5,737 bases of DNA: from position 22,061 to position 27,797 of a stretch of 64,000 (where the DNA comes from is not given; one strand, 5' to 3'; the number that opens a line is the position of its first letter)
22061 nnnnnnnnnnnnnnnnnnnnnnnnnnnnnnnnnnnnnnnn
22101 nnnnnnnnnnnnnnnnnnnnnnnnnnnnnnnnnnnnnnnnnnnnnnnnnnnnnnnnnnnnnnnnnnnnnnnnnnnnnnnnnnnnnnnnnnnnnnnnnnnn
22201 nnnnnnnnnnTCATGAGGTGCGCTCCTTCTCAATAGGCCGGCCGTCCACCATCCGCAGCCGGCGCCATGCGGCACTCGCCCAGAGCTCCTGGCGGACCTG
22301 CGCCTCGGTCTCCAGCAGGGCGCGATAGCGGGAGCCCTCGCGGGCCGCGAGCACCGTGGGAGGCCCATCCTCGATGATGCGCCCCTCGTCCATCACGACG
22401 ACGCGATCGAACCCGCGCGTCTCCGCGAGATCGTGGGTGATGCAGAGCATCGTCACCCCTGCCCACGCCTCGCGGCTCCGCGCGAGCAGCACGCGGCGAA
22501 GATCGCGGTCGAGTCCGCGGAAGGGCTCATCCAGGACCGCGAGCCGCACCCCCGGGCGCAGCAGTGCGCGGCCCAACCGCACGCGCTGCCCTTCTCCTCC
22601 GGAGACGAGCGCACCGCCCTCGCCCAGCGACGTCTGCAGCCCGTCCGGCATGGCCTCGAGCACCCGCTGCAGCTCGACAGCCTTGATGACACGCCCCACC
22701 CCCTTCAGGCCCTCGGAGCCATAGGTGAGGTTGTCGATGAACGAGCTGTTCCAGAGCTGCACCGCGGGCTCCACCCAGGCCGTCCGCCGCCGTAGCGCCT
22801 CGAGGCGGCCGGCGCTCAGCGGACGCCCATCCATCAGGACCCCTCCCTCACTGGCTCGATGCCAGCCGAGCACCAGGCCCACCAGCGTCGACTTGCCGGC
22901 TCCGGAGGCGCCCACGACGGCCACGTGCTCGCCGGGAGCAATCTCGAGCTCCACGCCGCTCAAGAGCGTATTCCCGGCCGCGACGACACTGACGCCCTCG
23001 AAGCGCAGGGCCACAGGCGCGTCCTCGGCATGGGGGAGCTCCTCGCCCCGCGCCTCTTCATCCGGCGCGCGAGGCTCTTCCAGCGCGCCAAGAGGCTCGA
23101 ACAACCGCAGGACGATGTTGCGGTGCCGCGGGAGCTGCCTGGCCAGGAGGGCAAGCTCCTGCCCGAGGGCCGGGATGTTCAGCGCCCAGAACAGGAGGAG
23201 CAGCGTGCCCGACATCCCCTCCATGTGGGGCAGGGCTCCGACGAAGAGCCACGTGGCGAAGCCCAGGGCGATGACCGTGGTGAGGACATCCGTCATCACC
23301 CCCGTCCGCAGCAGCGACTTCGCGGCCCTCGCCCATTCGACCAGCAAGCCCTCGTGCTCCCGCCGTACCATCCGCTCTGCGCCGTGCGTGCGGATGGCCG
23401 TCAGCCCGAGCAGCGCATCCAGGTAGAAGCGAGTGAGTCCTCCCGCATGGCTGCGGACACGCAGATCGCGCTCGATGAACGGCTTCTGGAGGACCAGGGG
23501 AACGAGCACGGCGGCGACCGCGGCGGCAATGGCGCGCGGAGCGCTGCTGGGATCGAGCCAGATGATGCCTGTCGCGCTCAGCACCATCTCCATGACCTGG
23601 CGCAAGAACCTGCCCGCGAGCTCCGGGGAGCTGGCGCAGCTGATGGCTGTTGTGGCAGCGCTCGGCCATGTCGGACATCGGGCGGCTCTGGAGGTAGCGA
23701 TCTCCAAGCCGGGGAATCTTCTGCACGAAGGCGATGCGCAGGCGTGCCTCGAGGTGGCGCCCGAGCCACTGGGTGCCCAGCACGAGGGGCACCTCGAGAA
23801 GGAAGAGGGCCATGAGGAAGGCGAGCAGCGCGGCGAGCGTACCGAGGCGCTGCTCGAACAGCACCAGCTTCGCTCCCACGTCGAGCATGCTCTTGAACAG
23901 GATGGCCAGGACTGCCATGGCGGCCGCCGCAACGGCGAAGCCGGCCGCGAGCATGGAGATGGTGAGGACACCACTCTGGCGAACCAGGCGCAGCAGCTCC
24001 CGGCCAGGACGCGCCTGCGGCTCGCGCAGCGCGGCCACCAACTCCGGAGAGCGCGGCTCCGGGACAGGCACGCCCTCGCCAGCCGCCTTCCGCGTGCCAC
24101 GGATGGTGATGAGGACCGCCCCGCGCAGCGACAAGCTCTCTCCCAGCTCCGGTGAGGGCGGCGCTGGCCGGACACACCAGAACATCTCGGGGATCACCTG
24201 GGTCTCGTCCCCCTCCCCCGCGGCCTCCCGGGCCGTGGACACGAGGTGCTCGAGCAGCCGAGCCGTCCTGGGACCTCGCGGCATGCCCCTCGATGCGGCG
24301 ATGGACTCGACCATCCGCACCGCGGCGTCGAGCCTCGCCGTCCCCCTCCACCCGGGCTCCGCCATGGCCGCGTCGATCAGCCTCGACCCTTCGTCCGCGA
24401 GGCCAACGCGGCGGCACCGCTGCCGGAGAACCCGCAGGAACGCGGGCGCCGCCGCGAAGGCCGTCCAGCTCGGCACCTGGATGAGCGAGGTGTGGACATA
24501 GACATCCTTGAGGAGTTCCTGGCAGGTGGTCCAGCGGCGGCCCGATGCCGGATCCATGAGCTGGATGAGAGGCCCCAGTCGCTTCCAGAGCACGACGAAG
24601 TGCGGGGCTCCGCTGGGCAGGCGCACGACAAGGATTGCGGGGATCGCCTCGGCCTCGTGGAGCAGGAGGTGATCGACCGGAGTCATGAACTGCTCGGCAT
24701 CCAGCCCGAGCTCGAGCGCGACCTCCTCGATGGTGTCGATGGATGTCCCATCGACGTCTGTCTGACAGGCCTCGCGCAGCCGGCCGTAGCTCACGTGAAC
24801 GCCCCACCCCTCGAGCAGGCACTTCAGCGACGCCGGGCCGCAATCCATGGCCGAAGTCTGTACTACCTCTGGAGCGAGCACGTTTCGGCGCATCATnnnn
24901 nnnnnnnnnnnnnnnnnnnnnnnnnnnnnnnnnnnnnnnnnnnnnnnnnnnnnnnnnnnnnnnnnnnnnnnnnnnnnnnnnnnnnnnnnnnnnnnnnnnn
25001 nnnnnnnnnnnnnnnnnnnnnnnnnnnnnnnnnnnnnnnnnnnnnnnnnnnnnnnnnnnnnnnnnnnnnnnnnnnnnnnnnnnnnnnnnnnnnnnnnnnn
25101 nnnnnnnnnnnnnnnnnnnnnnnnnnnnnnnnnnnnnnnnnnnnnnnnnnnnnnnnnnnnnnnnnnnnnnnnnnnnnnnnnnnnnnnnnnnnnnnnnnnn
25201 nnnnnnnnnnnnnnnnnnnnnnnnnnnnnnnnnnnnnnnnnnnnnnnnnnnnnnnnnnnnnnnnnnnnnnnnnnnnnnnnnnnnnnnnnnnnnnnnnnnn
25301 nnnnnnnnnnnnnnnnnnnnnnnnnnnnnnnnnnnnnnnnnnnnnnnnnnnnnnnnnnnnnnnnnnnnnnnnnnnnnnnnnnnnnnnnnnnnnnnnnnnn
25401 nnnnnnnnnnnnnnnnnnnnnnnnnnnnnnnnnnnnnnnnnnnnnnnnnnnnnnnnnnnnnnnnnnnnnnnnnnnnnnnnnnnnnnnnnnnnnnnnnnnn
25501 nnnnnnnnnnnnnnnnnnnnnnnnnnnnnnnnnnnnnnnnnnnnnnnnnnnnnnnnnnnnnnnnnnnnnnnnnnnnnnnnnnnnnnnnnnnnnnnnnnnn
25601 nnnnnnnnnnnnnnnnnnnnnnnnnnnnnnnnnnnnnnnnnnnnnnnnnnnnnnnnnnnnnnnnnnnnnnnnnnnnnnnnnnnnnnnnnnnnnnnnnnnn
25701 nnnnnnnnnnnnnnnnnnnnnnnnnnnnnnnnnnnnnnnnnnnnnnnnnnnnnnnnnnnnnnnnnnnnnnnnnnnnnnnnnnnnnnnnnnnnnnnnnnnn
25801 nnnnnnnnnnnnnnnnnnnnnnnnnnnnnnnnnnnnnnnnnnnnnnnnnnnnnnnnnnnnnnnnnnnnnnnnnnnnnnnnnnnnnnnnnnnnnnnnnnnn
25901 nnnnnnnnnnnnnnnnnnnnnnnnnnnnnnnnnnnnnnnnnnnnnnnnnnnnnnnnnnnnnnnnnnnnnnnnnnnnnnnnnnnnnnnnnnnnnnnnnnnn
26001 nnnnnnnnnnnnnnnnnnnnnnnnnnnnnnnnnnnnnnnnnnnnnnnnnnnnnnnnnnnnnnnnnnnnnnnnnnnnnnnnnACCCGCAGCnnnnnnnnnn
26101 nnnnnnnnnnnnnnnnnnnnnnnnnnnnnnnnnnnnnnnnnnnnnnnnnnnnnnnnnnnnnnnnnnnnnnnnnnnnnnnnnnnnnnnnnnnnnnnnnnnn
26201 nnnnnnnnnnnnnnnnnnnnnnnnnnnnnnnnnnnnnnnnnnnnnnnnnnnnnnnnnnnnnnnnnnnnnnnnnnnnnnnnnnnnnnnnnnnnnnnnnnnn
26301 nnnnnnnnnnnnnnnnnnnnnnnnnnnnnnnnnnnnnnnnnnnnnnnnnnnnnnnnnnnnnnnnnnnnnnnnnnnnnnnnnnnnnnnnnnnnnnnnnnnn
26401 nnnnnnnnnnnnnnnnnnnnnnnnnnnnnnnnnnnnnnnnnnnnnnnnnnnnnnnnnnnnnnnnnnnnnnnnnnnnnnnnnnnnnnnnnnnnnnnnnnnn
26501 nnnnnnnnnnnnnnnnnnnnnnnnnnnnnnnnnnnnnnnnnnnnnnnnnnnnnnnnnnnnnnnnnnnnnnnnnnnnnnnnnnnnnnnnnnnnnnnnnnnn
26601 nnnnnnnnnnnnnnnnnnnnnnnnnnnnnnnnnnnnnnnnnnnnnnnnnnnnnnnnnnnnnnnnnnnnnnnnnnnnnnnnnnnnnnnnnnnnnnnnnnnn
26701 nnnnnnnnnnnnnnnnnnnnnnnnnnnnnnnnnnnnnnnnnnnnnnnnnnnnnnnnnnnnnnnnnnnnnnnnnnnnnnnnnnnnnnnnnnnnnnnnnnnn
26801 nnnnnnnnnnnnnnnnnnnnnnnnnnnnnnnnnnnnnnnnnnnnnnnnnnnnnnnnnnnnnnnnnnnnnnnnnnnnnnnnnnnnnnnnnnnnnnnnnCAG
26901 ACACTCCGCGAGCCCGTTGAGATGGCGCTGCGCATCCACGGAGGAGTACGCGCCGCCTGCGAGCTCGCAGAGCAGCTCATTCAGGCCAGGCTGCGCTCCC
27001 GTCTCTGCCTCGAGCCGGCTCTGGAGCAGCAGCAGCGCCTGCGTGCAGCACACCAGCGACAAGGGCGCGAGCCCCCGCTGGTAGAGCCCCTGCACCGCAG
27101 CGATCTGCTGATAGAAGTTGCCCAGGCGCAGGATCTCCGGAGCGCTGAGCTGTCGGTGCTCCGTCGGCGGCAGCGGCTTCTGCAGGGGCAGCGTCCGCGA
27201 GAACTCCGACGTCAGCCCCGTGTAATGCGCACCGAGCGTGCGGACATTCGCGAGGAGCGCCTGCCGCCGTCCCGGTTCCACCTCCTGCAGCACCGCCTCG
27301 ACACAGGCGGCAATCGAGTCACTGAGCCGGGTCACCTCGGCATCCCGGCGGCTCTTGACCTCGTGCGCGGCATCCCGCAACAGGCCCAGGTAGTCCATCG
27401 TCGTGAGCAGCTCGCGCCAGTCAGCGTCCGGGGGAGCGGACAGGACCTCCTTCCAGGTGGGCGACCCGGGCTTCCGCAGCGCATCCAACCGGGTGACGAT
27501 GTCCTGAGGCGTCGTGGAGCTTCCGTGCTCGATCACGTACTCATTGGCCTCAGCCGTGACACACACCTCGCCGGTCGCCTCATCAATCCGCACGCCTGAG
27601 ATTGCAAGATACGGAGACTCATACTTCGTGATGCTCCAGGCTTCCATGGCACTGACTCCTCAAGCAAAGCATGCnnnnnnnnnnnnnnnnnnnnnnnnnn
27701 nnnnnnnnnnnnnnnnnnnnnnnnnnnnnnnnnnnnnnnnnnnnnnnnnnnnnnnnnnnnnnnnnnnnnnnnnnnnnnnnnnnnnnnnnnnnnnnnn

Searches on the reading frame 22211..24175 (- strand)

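Call 6: search_protein_families(library=pfam, proteins=[window:22211-24175:-], max_evalue=0.01)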
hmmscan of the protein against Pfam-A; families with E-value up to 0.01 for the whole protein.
window:22211-24175:- (654 aa): 2 families
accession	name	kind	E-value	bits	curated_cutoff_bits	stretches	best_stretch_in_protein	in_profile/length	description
PF00005.33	ABC_tran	-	2.4e-20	74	25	1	405-552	1-136/137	ABC transporter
PF13555.12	AAA_29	-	0.0036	17.5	27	1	407-432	14-39/61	P-loop containing region of AAA domain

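Call 7: search_protein_families(library=ncbifam, proteins=[window:22211-24175:-], max_evalue=0.01)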
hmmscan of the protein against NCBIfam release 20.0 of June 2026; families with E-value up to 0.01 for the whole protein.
window:22211-24175:- (654 aa): 177 families (the best 25 are shown)
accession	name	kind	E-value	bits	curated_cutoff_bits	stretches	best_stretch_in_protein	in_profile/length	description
TIGR02868.1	CydC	equivalog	1.3e-48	166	329.05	1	198-583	142-530/530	thiol reductant ABC exporter subunit CydC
TIGR02203.1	MsbA_lipidA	equivalog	3e-48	164.7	602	1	241-615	187-561/572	lipid A export permease/ATP-binding protein MsbA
TIGR02857.1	CydD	equivalog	7.1e-46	157.2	435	1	376-595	308-529/529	thiol reductant ABC exporter subunit CydD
TIGR03375.1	type_I_sec_LssB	subfamily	3e-43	148.1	693.1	1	216-607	294-686/696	type I secretion system permease/ATPase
TIGR03796.1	NHLM_micro_ABC1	equivalog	7.9e-43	146.7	853.3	1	183-621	268-709/710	NHLP family bacteriocin export ABC transporter peptidase/permease/ATPase subunit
NF008364.0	PRK11160.1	equivalog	1.8e-42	145.7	630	1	388-619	337-570/575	heme ABC transporter ATP-binding protein/permease CydC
TIGR02204.1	MsbA_rel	hypoth_equivalog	2.3e-41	142.1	780.4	1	219-618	167-569/576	ABC transporter, permease/ATP-binding protein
TIGR03797.1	NHLM_micro_ABC2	equivalog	5.5e-40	137.5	709.4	1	186-615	249-677/686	NHLP bacteriocin export ABC transporter permease/ATPase subunit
NF008379.0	PRK11174.1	equivalog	6.9e-39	134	684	1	374-624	334-584/588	heme ABC transporter permease/ATP-binding protein CydD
NF045513.1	HepA_fam_ABC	equivalog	7.2e-39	133.7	725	1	401-615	386-601/610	heterocyst formation ABC transporter subunit HepA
TIGR01846.1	type_I_sec_HlyB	subfamily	2.7e-35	121.8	725.55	1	249-621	318-689/694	type I secretion system permease/ATPase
NF008381.0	PRK11176.1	equivalog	1.8e-34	119.1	867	1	384-615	336-571/582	lipid A ABC transporter ATP-binding protein/permease MsbA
TIGR00958.1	3a01208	subfamily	4.7e-34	117.7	874.6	1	402-620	494-710/711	antigen peptide transporter 2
NF010178.0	PRK13657.1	equivalog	1.1e-32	113.2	733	1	389-626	334-572/588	glucan ABC transporter ATP-binding protein/ permease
NF052233.1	CphA_assoc_ABC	equivalog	1.3e-31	109.7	880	1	393-629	512-746/766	cyanophycin metabolism-associated ABC transporter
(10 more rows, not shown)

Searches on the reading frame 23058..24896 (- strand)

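Call 6: search_protein_families(library=pfam, proteins=[window:23058-24896:-], max_evalue=0.01)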
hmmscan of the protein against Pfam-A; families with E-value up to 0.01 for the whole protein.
window:23058-24896:- (612 aa): 1 family
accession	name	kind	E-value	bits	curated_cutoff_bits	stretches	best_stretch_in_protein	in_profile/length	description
PF03412.21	Peptidase_C39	-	3.1e-18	66.3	22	1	11-130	5-119/133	Peptidase C39 family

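Call 7: search_protein_families(library=ncbifam, proteins=[window:23058-24896:-], max_evalue=0.01)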
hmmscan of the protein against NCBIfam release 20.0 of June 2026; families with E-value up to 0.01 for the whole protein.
window:23058-24896:- (612 aa): 3 families
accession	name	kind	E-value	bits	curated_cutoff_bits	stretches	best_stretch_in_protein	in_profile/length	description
TIGR03796.1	NHLM_micro_ABC1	equivalog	5.5e-16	57.9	853.3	1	9-130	3-117/710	NHLP family bacteriocin export ABC transporter peptidase/permease/ATPase subunit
NF045998.1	cleave_ABC_plasm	equivalog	2.1e-06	26.3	500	1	13-130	2-119/673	Mbov_0121 family peptidase domain-containing ABC transporter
TIGR01193.1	bacteriocin_ABC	subfamily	2.2e-06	26.5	523.85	1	14-118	2-105/708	peptide cleavage/export ABC transporter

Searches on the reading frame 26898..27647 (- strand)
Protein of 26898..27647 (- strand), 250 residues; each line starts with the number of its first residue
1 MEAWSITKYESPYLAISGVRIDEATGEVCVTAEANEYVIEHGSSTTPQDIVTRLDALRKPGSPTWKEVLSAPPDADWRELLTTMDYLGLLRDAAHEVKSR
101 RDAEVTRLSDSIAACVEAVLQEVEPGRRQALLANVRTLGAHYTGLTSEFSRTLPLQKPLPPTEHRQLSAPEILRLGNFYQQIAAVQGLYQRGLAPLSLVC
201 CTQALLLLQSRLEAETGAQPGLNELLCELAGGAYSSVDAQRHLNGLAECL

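Call 84: search_protein_families(library=pfam, proteins=[window:26898-27647:-], max_evalue=10)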
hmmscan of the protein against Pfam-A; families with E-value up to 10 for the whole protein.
window:26898-27647:- (250 aa): 3 families
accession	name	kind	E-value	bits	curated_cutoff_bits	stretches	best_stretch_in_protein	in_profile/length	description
PF19803.4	DUF6286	-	0.048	14.6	35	1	59-129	12-83/108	Family of unknown function (DUF6286)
PF13032.11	RNaseH_pPIWI_RE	-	0.053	13.8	25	1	94-173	60-140/288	RNaseH domain of pPIWI_RE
PF21828.1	DUF6888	-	0.053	13.8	27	1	13-39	21-46/55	Domain of unknown function (DUF6888)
